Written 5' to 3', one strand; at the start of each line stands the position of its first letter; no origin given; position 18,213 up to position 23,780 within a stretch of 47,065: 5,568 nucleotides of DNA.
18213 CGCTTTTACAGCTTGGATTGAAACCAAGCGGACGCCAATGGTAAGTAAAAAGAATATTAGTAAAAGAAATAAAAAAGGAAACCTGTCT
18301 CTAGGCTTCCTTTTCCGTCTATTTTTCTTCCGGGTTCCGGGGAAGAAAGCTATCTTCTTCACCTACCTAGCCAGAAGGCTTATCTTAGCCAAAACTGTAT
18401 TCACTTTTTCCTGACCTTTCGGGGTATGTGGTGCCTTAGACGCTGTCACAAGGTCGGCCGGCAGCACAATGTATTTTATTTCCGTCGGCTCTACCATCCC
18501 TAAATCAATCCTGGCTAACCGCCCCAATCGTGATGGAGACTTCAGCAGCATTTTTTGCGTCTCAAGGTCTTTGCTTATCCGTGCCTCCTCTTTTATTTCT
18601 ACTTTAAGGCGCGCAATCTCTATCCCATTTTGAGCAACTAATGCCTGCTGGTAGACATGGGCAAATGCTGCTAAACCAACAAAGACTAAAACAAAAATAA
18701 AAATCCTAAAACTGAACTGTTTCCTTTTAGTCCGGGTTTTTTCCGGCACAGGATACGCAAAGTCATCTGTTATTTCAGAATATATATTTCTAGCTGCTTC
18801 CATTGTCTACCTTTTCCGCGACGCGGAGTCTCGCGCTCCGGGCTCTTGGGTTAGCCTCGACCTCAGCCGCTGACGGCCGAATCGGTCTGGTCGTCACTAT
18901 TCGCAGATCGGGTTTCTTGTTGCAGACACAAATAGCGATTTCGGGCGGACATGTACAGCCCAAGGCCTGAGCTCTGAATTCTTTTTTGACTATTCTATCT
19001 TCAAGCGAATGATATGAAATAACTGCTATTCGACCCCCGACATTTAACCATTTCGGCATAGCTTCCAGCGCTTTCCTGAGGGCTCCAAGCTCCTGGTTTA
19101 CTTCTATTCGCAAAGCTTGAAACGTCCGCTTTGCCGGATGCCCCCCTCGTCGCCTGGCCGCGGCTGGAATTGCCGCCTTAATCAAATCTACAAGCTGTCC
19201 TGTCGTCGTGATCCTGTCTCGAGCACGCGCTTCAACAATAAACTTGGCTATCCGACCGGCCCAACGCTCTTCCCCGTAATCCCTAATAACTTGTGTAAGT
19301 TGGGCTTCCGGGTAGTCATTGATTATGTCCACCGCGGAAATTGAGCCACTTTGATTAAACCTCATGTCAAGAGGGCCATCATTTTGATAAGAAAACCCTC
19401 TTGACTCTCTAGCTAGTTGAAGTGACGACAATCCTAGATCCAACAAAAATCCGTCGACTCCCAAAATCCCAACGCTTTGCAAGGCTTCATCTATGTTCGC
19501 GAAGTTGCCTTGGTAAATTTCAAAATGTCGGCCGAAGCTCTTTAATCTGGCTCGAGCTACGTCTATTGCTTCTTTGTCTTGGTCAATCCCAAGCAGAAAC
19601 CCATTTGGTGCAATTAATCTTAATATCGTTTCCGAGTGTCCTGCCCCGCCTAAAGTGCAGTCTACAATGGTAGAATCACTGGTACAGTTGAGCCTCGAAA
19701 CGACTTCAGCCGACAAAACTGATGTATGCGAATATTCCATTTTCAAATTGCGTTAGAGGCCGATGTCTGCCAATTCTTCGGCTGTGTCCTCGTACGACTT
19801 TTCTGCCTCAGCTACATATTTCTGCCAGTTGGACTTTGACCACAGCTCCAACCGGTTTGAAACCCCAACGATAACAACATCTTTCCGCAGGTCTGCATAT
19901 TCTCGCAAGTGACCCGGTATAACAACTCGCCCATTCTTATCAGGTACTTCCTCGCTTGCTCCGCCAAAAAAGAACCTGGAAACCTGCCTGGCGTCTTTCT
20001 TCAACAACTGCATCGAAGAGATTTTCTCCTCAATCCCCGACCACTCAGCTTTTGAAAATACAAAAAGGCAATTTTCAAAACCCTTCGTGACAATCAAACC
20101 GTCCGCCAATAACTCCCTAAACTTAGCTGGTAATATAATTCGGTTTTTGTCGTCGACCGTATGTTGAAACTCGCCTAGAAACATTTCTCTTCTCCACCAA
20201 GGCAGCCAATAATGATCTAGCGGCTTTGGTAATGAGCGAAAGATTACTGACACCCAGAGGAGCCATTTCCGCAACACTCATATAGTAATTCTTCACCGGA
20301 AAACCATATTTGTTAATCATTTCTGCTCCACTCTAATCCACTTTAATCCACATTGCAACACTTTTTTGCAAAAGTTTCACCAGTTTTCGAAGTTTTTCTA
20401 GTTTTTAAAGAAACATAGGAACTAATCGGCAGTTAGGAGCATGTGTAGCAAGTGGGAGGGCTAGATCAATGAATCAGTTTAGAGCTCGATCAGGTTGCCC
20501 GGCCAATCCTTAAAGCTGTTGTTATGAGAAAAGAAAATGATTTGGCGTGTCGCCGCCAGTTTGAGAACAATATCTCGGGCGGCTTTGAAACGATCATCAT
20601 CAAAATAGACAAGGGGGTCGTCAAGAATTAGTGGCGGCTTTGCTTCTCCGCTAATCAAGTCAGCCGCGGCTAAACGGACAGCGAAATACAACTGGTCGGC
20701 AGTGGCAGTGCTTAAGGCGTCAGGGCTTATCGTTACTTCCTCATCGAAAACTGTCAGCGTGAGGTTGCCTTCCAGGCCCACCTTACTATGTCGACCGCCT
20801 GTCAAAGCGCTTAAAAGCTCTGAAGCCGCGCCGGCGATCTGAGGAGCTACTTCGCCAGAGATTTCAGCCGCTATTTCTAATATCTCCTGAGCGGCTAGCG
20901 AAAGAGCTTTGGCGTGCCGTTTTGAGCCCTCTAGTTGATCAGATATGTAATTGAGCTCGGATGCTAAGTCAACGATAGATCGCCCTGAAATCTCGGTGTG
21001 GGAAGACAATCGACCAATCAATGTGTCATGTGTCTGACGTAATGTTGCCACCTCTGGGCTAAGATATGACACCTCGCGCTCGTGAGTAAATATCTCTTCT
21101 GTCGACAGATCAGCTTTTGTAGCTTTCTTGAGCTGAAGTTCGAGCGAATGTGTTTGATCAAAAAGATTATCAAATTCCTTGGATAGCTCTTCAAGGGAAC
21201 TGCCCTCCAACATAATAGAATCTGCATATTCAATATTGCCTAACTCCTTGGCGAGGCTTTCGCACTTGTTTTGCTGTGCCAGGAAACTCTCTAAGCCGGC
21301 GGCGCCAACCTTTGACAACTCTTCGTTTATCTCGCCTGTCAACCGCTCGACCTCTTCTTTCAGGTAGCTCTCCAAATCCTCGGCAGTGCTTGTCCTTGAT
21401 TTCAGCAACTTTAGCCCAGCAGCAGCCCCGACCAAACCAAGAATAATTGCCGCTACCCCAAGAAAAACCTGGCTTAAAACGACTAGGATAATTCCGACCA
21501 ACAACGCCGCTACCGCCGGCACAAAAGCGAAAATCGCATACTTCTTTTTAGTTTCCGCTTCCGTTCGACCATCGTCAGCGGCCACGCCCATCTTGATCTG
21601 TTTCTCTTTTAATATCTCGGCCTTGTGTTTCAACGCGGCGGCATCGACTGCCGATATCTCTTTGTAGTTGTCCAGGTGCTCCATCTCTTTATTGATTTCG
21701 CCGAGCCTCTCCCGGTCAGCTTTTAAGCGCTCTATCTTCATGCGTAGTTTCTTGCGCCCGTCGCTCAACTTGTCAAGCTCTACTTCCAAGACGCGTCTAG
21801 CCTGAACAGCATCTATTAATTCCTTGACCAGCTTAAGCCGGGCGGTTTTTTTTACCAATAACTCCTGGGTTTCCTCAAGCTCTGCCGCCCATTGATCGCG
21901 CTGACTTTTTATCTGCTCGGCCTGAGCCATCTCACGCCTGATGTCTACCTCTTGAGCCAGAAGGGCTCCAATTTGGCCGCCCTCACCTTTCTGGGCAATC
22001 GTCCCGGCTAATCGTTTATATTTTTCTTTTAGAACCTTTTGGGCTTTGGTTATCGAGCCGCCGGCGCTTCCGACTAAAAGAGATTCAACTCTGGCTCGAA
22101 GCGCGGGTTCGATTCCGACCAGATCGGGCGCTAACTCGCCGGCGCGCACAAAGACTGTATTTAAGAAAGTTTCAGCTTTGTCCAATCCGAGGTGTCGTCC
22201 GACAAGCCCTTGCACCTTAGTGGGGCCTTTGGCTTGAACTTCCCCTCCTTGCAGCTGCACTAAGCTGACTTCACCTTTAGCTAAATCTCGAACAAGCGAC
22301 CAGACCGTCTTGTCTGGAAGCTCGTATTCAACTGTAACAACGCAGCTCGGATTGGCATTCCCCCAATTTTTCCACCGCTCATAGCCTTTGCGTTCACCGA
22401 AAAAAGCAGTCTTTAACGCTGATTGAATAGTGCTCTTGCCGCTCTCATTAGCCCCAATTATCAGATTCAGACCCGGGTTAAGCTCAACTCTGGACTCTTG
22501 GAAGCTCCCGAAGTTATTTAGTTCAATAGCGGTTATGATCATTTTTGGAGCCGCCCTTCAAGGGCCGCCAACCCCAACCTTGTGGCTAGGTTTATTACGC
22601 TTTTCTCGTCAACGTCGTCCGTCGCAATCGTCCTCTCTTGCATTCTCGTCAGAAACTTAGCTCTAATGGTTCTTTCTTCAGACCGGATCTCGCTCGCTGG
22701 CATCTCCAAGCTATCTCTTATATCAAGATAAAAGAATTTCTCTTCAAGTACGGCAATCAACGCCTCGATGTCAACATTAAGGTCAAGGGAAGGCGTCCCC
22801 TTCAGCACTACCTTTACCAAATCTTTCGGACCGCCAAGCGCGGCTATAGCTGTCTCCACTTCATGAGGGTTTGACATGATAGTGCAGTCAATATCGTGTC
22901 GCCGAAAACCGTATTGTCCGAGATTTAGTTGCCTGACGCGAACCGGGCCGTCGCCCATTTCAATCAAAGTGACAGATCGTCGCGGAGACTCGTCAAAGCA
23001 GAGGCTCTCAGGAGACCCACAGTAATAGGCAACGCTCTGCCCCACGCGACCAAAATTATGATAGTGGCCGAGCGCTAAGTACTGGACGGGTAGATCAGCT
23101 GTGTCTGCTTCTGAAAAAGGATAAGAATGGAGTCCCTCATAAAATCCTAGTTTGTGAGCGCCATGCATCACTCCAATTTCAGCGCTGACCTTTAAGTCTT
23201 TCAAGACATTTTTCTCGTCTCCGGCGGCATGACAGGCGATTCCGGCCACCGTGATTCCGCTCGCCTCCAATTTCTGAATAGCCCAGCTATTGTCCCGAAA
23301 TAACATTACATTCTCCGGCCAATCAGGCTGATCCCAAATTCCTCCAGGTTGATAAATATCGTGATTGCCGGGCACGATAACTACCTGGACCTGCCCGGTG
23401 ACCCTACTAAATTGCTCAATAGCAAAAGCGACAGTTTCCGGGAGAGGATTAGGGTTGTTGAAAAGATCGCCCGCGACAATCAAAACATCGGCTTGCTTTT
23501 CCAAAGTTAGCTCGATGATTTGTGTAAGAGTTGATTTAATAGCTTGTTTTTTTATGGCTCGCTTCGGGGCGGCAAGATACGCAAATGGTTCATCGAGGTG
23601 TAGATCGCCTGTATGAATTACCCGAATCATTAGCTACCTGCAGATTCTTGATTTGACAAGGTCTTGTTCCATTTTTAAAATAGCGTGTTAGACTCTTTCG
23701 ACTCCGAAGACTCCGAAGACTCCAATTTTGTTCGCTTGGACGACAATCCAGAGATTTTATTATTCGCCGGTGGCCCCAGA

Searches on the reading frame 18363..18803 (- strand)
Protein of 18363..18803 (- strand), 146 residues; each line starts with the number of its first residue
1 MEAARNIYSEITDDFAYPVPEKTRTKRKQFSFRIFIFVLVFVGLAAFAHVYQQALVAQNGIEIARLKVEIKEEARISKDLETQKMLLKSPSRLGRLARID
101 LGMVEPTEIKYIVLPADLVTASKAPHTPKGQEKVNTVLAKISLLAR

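Call 31: search_protein_families(library=pfam, proteins=[window:18363-18803:-], max_evalue=0.00001)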
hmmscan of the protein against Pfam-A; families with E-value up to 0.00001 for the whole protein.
window:18363-18803:- (146 aa): 1 family
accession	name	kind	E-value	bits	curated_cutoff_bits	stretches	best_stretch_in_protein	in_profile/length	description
PF04977.20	DivIC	-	1.9e-08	34.4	28.9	1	38-114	1-78/80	Septum formation initiator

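Call 54: find_encoding_contigs(protein=window:18363-18803:-, flank=10000, max_places=10)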
Protein window:18363-18803:- (146 aa): 1 contig read that carries it; 1 place shown.
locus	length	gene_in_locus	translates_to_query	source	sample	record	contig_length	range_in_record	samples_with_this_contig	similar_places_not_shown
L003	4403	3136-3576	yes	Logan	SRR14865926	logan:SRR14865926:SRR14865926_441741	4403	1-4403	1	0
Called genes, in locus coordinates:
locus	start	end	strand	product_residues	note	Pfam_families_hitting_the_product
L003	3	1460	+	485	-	?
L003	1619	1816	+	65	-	-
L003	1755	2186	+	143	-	PF02381:MraZ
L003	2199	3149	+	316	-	PF01795:Methyltransf_5, PF13847:Methyltransf_31 (faint)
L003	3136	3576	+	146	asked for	PF04977:DivIC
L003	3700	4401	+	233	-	PF03717:PBP_dimer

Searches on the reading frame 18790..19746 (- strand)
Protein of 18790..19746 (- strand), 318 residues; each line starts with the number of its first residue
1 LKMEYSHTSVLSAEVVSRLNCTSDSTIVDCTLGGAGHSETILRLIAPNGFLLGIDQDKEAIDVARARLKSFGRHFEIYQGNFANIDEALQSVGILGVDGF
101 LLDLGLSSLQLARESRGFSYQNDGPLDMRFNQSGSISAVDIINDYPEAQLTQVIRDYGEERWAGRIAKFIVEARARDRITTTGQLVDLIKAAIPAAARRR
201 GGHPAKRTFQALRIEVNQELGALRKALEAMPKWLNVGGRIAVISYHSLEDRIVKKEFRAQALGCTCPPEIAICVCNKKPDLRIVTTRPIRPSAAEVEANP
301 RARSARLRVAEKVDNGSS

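Call 31: search_protein_families(library=pfam, proteins=[window:18790-19746:-], max_evalue=0.00001)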
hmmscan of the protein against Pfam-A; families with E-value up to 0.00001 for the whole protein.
window:18790-19746:- (318 aa): 2 families
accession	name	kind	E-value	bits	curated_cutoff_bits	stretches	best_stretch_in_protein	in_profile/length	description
PF01795.25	Methyltransf_5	-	7.6e-116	387.3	27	1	5-312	2-308/309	MraW methylase family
PF13847.12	Methyltransf_31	-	1.4e-06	28.5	27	0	34-88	13-69/145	Methyltransferase domain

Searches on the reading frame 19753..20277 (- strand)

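Call 31: search_protein_families(library=pfam, proteins=[window:19753-20277:-], max_evalue=0.00001)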
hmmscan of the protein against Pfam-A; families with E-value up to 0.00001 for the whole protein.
window:19753-20277:- (174 aa): 1 family
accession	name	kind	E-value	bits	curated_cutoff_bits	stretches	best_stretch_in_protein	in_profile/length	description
PF02381.23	MraZ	-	1.5e-42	143.9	23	2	103-170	1-69/72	MraZ protein, putative antitoxin-like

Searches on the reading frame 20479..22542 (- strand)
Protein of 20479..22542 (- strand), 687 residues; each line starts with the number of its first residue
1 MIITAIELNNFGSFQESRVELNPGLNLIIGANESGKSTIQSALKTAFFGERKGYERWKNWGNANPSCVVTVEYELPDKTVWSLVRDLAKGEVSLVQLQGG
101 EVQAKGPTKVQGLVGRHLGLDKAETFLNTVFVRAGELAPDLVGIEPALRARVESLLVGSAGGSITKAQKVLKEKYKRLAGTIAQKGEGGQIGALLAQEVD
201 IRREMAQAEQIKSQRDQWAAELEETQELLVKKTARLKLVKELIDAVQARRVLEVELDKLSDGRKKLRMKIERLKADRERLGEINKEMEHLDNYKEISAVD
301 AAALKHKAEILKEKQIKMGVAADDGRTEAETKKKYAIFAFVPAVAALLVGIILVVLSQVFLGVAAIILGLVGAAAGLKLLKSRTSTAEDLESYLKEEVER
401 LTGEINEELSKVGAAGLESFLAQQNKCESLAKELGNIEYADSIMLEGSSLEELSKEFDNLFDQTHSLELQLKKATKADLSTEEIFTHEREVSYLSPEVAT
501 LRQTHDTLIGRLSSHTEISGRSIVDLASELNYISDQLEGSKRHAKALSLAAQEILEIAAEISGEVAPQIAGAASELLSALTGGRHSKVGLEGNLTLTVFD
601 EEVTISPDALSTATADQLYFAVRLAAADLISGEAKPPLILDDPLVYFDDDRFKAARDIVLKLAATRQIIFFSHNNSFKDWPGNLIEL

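Call 31: search_protein_families(library=pfam, proteins=[window:20479-22542:-], max_evalue=0.00001)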
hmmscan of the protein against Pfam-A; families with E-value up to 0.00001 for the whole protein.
window:20479-22542:- (687 aa): 5 families
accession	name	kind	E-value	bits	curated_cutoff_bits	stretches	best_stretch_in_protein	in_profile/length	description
PF13175.12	AAA_15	-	1.5e-13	51.6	32.1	1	1-320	1-203/374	AAA ATPase domain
PF13476.12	AAA_23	-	1.8e-13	52.1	27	1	6-288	2-201/201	AAA domain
PF13514.12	AAA_27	-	2.7e-10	40.7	22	1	1-49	1-52/206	AAA domain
PF02463.25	SMC_N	-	1.8e-07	31.3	40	0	3-44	2-45/220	RecF/RecN/SMC N terminal domain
PF13555.12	AAA_29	-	1.1e-06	28.7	27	1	4-51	2-50/61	P-loop containing region of AAA domain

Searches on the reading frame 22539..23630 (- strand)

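Call 31: search_protein_families(library=pfam, proteins=[window:22539-23630:-], max_evalue=0.00001)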
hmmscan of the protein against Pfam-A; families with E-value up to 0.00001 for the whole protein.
window:22539-23630:- (363 aa): 1 family
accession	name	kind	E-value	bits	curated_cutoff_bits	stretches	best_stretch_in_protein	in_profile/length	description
PF00149.33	Metallophos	-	1.9e-12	48.5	21.5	1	2-192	1-190/191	Calcineurin-like phosphoesterase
